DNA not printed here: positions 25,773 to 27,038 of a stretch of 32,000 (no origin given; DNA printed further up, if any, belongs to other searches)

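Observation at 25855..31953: WYL-domain regulator gene built into a cas9-cas1-cas2 operon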

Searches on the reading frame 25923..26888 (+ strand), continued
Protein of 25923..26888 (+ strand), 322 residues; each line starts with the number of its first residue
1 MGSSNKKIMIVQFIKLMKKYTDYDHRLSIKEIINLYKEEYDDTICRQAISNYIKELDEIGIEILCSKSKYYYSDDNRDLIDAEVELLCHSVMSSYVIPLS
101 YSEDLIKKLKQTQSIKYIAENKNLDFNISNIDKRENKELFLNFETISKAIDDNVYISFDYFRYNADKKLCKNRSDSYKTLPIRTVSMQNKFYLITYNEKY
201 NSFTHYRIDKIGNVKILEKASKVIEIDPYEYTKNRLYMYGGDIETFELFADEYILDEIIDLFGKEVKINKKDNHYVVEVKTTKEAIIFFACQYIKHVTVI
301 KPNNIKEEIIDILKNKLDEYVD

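Call 59: fold_search(model_id=the predicted structure, library=pdb)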
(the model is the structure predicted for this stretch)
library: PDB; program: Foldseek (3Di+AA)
matches with E <= 10: 1259; with E <= 0.001: 32
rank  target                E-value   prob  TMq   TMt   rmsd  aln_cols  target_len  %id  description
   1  9fnd_X                1.7e-12  1.00  0.31  0.31  18.9       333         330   12  Transcriptional activator PafBC bound to mycobacterial RNA polymerase (released 2025-02-12)
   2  9fnd_Y                3.2e-12  1.00  0.28  0.28  18.7       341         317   13  Transcriptional activator PafBC bound to mycobacterial RNA polymerase (released 2025-02-12)
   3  6sj9_A                3.2e-10  1.00  0.23  0.13  23.4       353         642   13  Proteasome accessory factor B/C (PafBC) of Arthrobacter aurescens (released 2019-10-16)
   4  9pfv_Q                1.6e-09  1.00  0.30  0.29  20.9       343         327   12  The cryo-EM structure of C. crescentus DriD-ssDNA-RNAP-Sigma73-CCNA_03891/CCNA_01149 promoter transcription activation (released 2026-02-25)
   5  9pfq_Q                1.6e-09  1.00  0.31  0.30  21.2       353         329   12  The cryo-EM structure of C. crescentus DriD-ssDNA-RNAP-Sigma73-bapE promoter transcription activation complex (released 2026-02-25)
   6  8tp8_D                3.2e-09  1.00  0.31  0.30  19.0       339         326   12  Structure of the C. crescentus WYL-activator, DriD, bound to ssDNA and cognate DNA (released 2023-11-29)
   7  6sj9_B                4.1e-09  1.00  0.24  0.14  22.2       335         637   16  Proteasome accessory factor B/C (PafBC) of Arthrobacter aurescens (released 2019-10-16)
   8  8tpk_B                9.4e-09  1.00  0.29  0.29  20.2       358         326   11  P6522 crystal form of C. crescentus DriD-ssDNA-DNA complex (released 2023-11-29)
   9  8tp8_B                1.2e-08  1.00  0.27  0.27  21.3       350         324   11  Structure of the C. crescentus WYL-activator, DriD, bound to ssDNA and cognate DNA (released 2023-11-29)
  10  8tpk_A                1.6e-08  1.00  0.29  0.29  19.1       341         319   10  P6522 crystal form of C. crescentus DriD-ssDNA-DNA complex (released 2023-11-29)
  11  8tp8_A                2.1e-08  1.00  0.30  0.30  19.2       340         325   12  Structure of the C. crescentus WYL-activator, DriD, bound to ssDNA and cognate DNA (released 2023-11-29)
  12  7tzv_A                3.1e-08  1.00  0.26  0.41  15.3       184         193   14  Structure of DriD C-domain bound to 9mer ssDNA (released 2022-06-01)
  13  9cu3_A                8.0e-08  1.00  0.26  0.40  14.5       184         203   14  Allosteric mechanism of DriD transcription activator (released 2025-04-23)
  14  7tb6                  1.3e-07  1.00  0.22  0.24  17.7       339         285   13  Structure of S. maltophilia CapW (released 2022-01-19)
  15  9cu3_B                5.4e-07  1.00  0.25  0.39  15.4       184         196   14  Allosteric mechanism of DriD transcription activator (released 2025-04-23)
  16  6oaw_A                5.4e-07  1.00  0.26  0.22  20.1       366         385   14  Crystal structure of a CRISPR Cas-related protein (released 2019-04-10)
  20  6oaw_B                4.3e-06  1.00  0.26  0.23  19.9       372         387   13  Crystal structure of a CRISPR Cas-related protein (released 2019-04-10)
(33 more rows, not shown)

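Call 65: find_related_loci(query=A1, collection=viral_contigs, flank=7000)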
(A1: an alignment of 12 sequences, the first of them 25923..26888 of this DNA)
Query A1 (322 aa) in viral_contigs; peptide patterns used: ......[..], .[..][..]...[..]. (x = any residue, [..] = any of these).
44 stretches matched a pattern, but none encodes a relative of the query by tblastn (E <= 1e-3).

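Call 70: find_encoding_contigs(protein=P0007, flank=4000, max_places=2)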
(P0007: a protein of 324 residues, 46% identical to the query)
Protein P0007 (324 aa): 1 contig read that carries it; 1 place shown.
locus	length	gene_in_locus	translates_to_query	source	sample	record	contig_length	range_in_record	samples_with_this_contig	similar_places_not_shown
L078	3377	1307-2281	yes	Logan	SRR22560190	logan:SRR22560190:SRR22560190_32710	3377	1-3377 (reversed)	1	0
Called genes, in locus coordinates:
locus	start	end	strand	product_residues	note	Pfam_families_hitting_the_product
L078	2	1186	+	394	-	?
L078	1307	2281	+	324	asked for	PF13280:WYL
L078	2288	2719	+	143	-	-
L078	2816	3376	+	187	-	?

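Call 71: find_encoding_contigs(protein=P0002, flank=4000, max_places=2)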
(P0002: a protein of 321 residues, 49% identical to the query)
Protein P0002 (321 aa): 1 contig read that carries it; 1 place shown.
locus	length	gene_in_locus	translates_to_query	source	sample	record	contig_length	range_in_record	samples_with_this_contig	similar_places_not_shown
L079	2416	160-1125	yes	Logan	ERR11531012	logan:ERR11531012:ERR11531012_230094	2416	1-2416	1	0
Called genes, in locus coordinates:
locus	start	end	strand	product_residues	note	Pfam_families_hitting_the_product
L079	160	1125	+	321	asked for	PF13280:WYL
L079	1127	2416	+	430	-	?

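Call 81: search_protein_families(library=padloc, proteins=[L035:6448-7398:+, L033:16289-17134:+, L078:2288-2716:+, L078:2816-3376:+, L036:9830-10138:+, L041:6331-6636:-], max_evalue=0.01)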
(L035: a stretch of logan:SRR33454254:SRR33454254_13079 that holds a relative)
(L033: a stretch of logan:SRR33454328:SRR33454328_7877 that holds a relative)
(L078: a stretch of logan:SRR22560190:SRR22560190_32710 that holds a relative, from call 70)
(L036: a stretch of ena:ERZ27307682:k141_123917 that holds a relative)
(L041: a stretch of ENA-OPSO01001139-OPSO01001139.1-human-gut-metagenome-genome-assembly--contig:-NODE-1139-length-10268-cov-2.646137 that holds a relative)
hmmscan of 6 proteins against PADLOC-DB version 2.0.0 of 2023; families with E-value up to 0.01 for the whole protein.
L035:6448-7398:+ (317 aa): 8 families
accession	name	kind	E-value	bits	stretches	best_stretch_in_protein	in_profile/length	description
PDLC01597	Csn2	-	3.8e-15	54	1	5-217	4-216/338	CAS-II-A; acquisition_associated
PDLC04164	AriA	-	6.2e-08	30.5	1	18-97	27-106/253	-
PDLC04135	mad3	-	7.2e-06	23.8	0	8-38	11-42/374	mads_3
PDLC04140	mad8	-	0.00031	18.4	1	11-218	20-233/314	mads_8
PDLC00278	PtuA1|PtuA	-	0.0017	15.7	0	12-88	16-93/436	AAA ATPase domain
PDLC04541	PDC-M25A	-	0.0019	15.3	1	11-38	14-41/380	-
PDLC04180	HEC-01A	-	0.0028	14.9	0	9-39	13-43/382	-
PDLC04178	HEC-01A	-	0.0033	14.5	0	14-38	24-48/399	-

L033:16289-17134:+ (282 aa): 0 families

L078:2288-2716:+ (143 aa): 0 families

L078:2816-3376:+ (187 aa): 34 families (the best 25 are shown)
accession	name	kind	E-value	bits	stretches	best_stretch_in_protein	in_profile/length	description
PDLC02693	Orf5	-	3e-32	110.3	1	16-182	5-170/543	Orf5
PDLC02702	Orf5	-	2.1e-24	84.3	1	19-186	2-168/543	Orf5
PDLC04154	HEC-06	-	3.3e-22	76.9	1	16-180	20-194/569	-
PDLC04157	HEC-06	-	1.4e-21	74.8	1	16-135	19-135/558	-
PDLC04155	HEC-06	-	3.1e-20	70.2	1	16-147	17-147/562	-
PDLC02695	Orf5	-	7.8e-20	68.8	1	16-104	16-111/601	Orf5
PDLC02687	Orf5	-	3.3e-19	67.1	1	16-178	14-186/543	Orf5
PDLC02691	Orf5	-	1.1e-17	61.9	1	11-141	12-143/579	Orf5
PDLC02700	Orf5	-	4.4e-17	60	1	18-179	10-175/555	Orf5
PDLC02701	Orf5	-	7.1e-17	59.1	1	18-112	18-123/596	Orf5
PDLC02690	Orf5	-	4.9e-15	53.4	1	14-133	4-117/531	Orf5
PDLC02686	Orf5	-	5.4e-14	49.6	1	9-108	10-112/566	Orf5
PDLC02792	SspE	-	7.7e-13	45.7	1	10-102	14-121/771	SspE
PDLC04151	HEC-05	-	8.6e-13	45.9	2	5-44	25-64/600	-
PDLC02689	Orf5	-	1.9e-12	44.5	1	17-132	16-125/558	Orf5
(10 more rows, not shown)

L036:9830-10138:+ (103 aa): 0 families

L041:6331-6636:- (101 aa): 4 families
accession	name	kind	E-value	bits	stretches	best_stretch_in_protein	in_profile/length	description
PDLC04349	PDC-M03B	-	2.1e-06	25.5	1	19-63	154-197/232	-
PDLC04352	PDC-M03B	-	2.3e-06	25.3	1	6-55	137-189/250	-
PDLC04347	PDC-M03B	-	0.00012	19.8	1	19-55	149-185/245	-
PDLC04348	PDC-M03B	-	0.0034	15.1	1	19-54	151-187/248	-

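Call 82: search_protein_families(library=ncbifam, proteins=[L035:6448-7398:+, L033:16289-17134:+, L078:2288-2716:+, L078:2816-3376:+], max_evalue=0.01)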
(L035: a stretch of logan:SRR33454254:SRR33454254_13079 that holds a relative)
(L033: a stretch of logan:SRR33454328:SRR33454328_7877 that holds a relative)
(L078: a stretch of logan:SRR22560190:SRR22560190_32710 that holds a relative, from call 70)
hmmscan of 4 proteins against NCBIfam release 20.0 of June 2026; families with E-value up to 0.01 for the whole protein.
L035:6448-7398:+ (317 aa): 16 families
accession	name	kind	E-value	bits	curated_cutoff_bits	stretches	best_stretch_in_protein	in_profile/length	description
TIGR00611.2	recf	equivalog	2.1e-06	27.1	172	0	9-36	11-39/339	DNA replication/repair protein RecF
NF007601.2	PRK10247.1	equivalog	9.3e-05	22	292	0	176-224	149-198/204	iron efflux ABC transporter ATP-binding subunit FetA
TIGR04521.1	ECF_ATPase_2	equivalog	0.00017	20.8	330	0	176-232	162-220/279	energy-coupling factor transporter ATPase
NF010068.0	PRK13548.1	equivalog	0.00056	19.1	261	0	11-57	24-70/261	heme ABC transporter ATP-binding protein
NF040729.1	ABC_ATP_SaoA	equivalog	0.00057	19.4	360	0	175-243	149-218/248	ABC transporter ATP-binding protein SaoA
TIGR01184.1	ntrCD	subfamily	0.00061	19.4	291.8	0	176-215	132-171/230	nitrate ABC transporter ATP-binding protein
TIGR02673.1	FtsE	equivalog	0.00079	19.1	264.85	0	10-57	20-67/214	cell division ATP-binding protein FtsE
TIGR03771.1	anch_rpt_ABC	equivalog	0.00086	19.1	268.8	0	176-221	131-176/223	anchored repeat-type ABC transporter ATP-binding subunit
TIGR03411.1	urea_trans_UrtD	equivalog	0.002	17.8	304.1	0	10-57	20-67/242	urea ABC transporter ATP-binding protein UrtD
TIGR03420.1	DnaA_homol_Hda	equivalog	0.0026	17.3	194.8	0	18-59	38-80/226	DnaA regulatory inactivator Hda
TIGR03864.1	PQQ_ABC_ATP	hypoth_equivalog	0.0026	17.2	302.25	0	11-56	20-65/236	ABC transporter, ATP-binding subunit, PQQ-dependent alcohol dehydrogenase system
NF038007.1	ABC_ATP_DarD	equivalog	0.0032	17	375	0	9-58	22-71/218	darobactin export ABC transporter ATP-binding protein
TIGR04520.1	ECF_ATPase_1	equivalog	0.0032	16.9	315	0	11-55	21-65/269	energy-coupling factor transporter ATPase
NF040873.1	AztA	equivalog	0.0076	15.8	220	0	11-37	11-37/191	zinc ABC transporter ATP-binding protein AztA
TIGR01194.1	cyc_pep_trnsptr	subfamily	0.0086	14.7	286.2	0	11-64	360-413/554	cyclic peptide export ABC transporter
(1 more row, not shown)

L033:16289-17134:+ (282 aa): 0 families

L078:2288-2716:+ (143 aa): 2 families
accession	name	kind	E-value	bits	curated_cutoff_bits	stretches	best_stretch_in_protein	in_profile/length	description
TIGR00691.1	spoT_relA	subfamily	6.2e-10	38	499.2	1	10-82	4-79/687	RelA/SpoT family protein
NF008303.0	PRK11092.1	equivalog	7.7e-08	31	947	1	5-75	24-97/702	bifunctional GTP diphosphokinase/guanosine-3',5'-bis pyrophosphate 3'-pyrophosphohydrolase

L078:2816-3376:+ (187 aa): 0 families

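Call 85: search_solved_structures(query=A2, max_evalue=0.0001, show_alignments=2)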
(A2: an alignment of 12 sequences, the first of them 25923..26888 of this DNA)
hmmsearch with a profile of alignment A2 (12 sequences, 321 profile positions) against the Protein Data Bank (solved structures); distinct sequences matched with E-value up to 0.0001: 5.
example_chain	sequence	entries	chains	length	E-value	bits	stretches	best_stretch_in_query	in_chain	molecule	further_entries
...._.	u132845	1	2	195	2.7e-06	30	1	173-314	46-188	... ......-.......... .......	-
7tzv_A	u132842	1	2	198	2.8e-06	30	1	173-314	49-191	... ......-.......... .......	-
9cu3_B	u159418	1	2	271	6.8e-06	28.7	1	173-314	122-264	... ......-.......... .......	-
9pfq_Q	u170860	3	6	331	1.1e-05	28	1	174-314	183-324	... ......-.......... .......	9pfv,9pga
8tp8_A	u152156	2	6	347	1.3e-05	27.8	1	174-314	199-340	DeoR-family transcriptional regulator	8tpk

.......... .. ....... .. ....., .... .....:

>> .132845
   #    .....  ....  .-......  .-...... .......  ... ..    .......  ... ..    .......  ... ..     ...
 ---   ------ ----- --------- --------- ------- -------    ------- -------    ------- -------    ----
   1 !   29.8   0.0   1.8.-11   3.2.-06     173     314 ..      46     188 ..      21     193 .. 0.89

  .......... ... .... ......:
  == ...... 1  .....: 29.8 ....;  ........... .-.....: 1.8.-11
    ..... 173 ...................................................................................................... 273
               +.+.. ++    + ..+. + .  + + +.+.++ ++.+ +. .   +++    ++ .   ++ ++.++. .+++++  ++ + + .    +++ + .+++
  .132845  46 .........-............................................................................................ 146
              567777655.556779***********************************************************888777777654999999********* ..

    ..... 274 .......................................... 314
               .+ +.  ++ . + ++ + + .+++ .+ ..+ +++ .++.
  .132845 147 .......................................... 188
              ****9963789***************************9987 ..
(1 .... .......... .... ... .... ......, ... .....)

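Call 89: search_protein_representatives(alignment_id=A2)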
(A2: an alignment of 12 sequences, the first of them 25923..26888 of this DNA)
Query: 12 sequences, 321 profile positions. Proteins with E-value up to 0.001 (for the whole library): 10999; up to 1e-10: 5670; up to 1e-30: 2324. The best 150 are listed.
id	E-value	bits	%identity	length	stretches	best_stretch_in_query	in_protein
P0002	6.9e-137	472.3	-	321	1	2-319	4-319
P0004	3.0e-127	440.6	-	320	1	3-320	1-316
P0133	6.5e-117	406.7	-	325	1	4-320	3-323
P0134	3.6e-98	345.1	-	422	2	5-319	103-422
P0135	5.7e-96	337.9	-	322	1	6-320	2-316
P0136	5.9e-93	328.0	-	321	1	3-319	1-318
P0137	1.6e-91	323.3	-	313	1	3-318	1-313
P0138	1.6e-88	313.4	-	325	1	3-320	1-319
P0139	2.3e-87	309.6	-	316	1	4-319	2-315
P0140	8.5e-86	304.4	-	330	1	4-320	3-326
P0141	1.5e-84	300.3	-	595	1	4-312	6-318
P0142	3.0e-84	299.4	-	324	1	3-319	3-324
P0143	1.3e-83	297.3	-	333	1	2-319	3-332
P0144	2.5e-83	296.3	-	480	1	4-319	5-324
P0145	3.4e-82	292.6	-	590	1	6-319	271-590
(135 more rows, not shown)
